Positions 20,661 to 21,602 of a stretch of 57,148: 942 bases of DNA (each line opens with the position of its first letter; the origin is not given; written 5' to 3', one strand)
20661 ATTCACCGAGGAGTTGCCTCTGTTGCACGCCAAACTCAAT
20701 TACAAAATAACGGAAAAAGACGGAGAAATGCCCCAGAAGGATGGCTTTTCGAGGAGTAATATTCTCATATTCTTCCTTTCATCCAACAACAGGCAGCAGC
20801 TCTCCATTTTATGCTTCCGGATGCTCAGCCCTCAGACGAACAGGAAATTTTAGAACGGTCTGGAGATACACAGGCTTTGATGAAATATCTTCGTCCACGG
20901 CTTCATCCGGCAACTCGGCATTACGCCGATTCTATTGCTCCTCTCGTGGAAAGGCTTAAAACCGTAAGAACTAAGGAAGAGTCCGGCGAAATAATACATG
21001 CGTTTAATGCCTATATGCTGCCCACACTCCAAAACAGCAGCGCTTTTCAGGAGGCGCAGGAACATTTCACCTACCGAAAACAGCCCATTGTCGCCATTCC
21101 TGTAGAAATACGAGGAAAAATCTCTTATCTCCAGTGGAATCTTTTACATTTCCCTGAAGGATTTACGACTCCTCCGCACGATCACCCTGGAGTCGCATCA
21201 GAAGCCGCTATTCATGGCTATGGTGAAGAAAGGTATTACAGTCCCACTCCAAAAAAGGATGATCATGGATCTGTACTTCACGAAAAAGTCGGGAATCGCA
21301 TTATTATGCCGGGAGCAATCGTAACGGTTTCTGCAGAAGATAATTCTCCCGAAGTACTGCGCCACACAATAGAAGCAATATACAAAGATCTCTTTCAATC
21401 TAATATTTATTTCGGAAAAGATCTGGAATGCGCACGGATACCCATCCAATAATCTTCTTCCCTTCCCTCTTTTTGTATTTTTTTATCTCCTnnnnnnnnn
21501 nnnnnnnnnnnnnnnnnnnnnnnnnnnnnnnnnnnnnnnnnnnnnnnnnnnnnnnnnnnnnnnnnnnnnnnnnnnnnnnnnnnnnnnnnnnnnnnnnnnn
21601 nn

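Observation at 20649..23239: Accessory cassette between dapA and the infA ribosomal operon: small FEE-terminated ORF, CDO-like cupin, ATP-grasp ligase, GATase1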

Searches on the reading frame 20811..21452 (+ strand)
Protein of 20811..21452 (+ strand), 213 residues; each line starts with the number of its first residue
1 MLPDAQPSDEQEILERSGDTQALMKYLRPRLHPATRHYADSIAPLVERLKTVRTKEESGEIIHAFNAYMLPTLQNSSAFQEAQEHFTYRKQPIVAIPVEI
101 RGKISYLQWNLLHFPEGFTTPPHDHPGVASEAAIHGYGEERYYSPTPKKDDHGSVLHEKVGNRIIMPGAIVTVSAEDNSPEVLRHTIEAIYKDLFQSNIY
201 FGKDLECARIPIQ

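Call 3: search_protein_families(library=pfam, proteins=[window:20811-21452:+], max_evalue=0.01)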
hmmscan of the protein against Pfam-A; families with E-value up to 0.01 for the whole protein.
window:20811-21452:+ (213 aa): 0 families

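Call 4: search_protein_families(library=ncbifam, proteins=[window:20811-21452:+], max_evalue=0.01)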
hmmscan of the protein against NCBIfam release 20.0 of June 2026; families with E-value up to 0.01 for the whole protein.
window:20811-21452:+ (213 aa): 0 families

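Call 7: find_homologous_proteins(query=window:20811-21452:+)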
Query window:20811-21452:+ (213 aa): 1 proteins with E <= 0.001 among 108 candidates.
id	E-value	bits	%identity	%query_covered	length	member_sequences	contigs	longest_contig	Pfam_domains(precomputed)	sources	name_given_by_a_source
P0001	2.4e-140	483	100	100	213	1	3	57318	-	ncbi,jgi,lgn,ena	ncbi:MAG: hypothetical protein WCJ84_00115 [Candidatus Peregrinibacteria bacterium]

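Call 15: search_solved_structures(query=window:20811-21452:+, max_evalue=10)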
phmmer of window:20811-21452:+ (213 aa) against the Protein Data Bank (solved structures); distinct sequences matched with E-value up to 10: 7.
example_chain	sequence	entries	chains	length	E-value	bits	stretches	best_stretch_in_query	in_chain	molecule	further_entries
5xon_U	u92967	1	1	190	0.11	15.4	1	152-196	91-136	General transcription elongation factor TFIIS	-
1pqv_S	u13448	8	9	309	0.25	14.2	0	155-193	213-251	Transcription elongation factor S-II | Transcription elongation factor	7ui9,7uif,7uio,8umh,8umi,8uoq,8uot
1y1v_S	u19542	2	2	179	0.53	13.1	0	155-193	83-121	Transcription elongation factor S-II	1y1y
3po3_S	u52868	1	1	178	0.61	12.9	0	155-193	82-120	Transcription elongation factor S-II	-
5fmf_2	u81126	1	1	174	0.8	12.5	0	155-193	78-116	TRANSCRIPTION ELONGATION FACTOR S-II, DST1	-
2y4j_A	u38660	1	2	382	1.2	12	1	101-168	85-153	MANNOSYLGLYCERATE SYNTHASE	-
2y4k_A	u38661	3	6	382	1.2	12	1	101-168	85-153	MANNOSYLGLYCERATE SYNTHASE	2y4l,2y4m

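Call 16: search_protein_representatives(protein=window:20811-21452:+)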
Query: 213 residues. Proteins with E-value up to 0.001 (for the whole library): 1; up to 1e-10: 1; up to 1e-30: 1. The best 1 are listed.
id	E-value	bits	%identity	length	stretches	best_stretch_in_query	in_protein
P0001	7.6e-141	483.1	100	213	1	1-213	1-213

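Call 25: predict_structure(protein=window:20811-21452:+)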
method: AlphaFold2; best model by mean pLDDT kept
length: 213 residues; sequences in the alignment: 1
mean_pLDDT: 37.8   pTM: 0.28
mean pLDDT of the five models: 37.8, 37.6, 37.2, 33.6, 32.4
residues with pLDDT >= 90: 0; 70-90: 0; 50-70: 11; < 50: 202
segments of 3 or more residues with pLDDT < 50: 1-7, 10-18, 29-46, 48-150, 152-213
pLDDT, mean of each block of 10 residues (from residue 1): 38 45 49 43 46 39 44 43 37 35 26 29 35 35 36 36 33 40 46 34 30 25
secondary structure, 60 per line:
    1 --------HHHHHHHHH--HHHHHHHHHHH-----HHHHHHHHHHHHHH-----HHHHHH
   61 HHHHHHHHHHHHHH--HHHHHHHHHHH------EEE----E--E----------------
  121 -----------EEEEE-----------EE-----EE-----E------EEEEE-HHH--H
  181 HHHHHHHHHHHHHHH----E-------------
elements in order: H9-17 H20-30 H36-49 H55-74 H77-87 E94-96 E132-136 E169-173 H180-195

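Call 26: search_protein_families(library=pfam, proteins=[window:20811-21452:+], max_evalue=10)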
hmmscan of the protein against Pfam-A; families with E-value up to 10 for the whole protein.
window:20811-21452:+ (213 aa): 0 families

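Call 65: search_protein_families(library=phrogs, proteins=[window:20811-21452:+], max_evalue=0.01)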
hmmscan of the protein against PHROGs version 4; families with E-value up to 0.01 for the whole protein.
window:20811-21452:+ (213 aa): 0 families

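Call 66: search_protein_families(library=padloc, proteins=[window:20811-21452:+], max_evalue=0.01)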
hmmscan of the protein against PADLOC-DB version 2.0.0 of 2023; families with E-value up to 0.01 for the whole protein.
window:20811-21452:+ (213 aa): 0 families

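Call 82: fold_search(model_id=the predicted structure, library=pdb)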
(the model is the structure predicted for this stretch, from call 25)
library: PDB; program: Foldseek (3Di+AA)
matches with E <= 10: 358; with E <= 0.001: 0
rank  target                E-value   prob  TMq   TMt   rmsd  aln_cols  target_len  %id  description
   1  8euc_B                1.3e-01  0.08  0.15  0.09  15.9       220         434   16  Cryo-EM structure of cGMP bound human CNGA3/CNGB3 channel in GDN, transition state 2 (released 2023-08-09)
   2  8evc_A                2.0e-01  0.04  0.13  0.09  16.7       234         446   16  Cryo-EM structure of cGMP bound truncated human CNGA3/CNGB3 channel in lipid nanodisc, open state (released 2023-08-09)
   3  6wej_A                2.2e-01  0.05  0.14  0.08  16.8       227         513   13  Structure of cGMP-unbound WT TAX-4 reconstituted in lipid nanodiscs (released 2020-06-03)
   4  7rh9_D                2.3e-01  0.06  0.15  0.08  17.2       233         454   13  Cryo-EM structure of human rod CNGA1/B1 channel in apo state (released 2021-11-03)
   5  8evb_C                2.5e-01  0.04  0.12  0.09  16.7       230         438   16  Cryo-EM structure of cGMP bound truncated human CNGA3/CNGB3 channel in lipid nanodisc, pre-open state (released 2023-08-09)
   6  5k7l_A                3.2e-01  0.06  0.16  0.07  19.1       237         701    9  Single particle cryo-EM structure of the voltage-gated K+ channel Eag1 bound to the channel inhibitor calmodulin (released 2016-08-17)
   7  7rh9_B                3.2e-01  0.05  0.14  0.09  17.0       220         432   11  Cryo-EM structure of human rod CNGA1/B1 channel in apo state (released 2021-11-03)
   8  6pby_A                4.0e-01  0.06  0.16  0.08  17.3       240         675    9  Single particle cryo-EM structure of the voltage-gated K+ channel Eag1 3-13 deletion mutant bound to calmodulin (confo (released 2019-09-18)
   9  7np4_A                4.9e-01  0.04  0.15  0.09  17.2       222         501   14  cAMP-bound rabbit HCN4 stabilized in LMNG-CHS detergent mixture (released 2021-08-11)
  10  6ywe_O                5.2e-01  0.03  0.14  0.11  23.9       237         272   14  The structure of the mitoribosome from Neurospora crassa in the P/E tRNA bound state (released 2020-11-11)
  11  1y2g_B                5.5e-01  0.14  0.22  0.29  11.4       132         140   11  Crystal STructure of ZipA in complex with an inhibitor (released 2005-03-01)
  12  6pbx_A                5.5e-01  0.04  0.14  0.07  17.7       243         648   12  Single particle cryo-EM structure of the voltage-gated K+ channel Eag1 3-13 deletion mutant bound to calmodulin (confo (released 2019-09-18)
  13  1s1s_B                5.8e-01  0.09  0.17  0.24  11.7       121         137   13  Crystal Structure of ZipA in complex with indoloquinolizin 10b (released 2005-01-18)
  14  7rhj_B                5.8e-01  0.04  0.15  0.09  17.1       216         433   12  Cryo-EM structure of human rod CNGA1/B1 channel in L-cis-Diltiazem-blocked open state (released 2021-11-03)
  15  1s1j_B                6.2e-01  0.13  0.22  0.30  11.4       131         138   10  Crystal Structure of ZipA in complex with indoloquinolizin inhibitor 1 (released 2004-05-04)
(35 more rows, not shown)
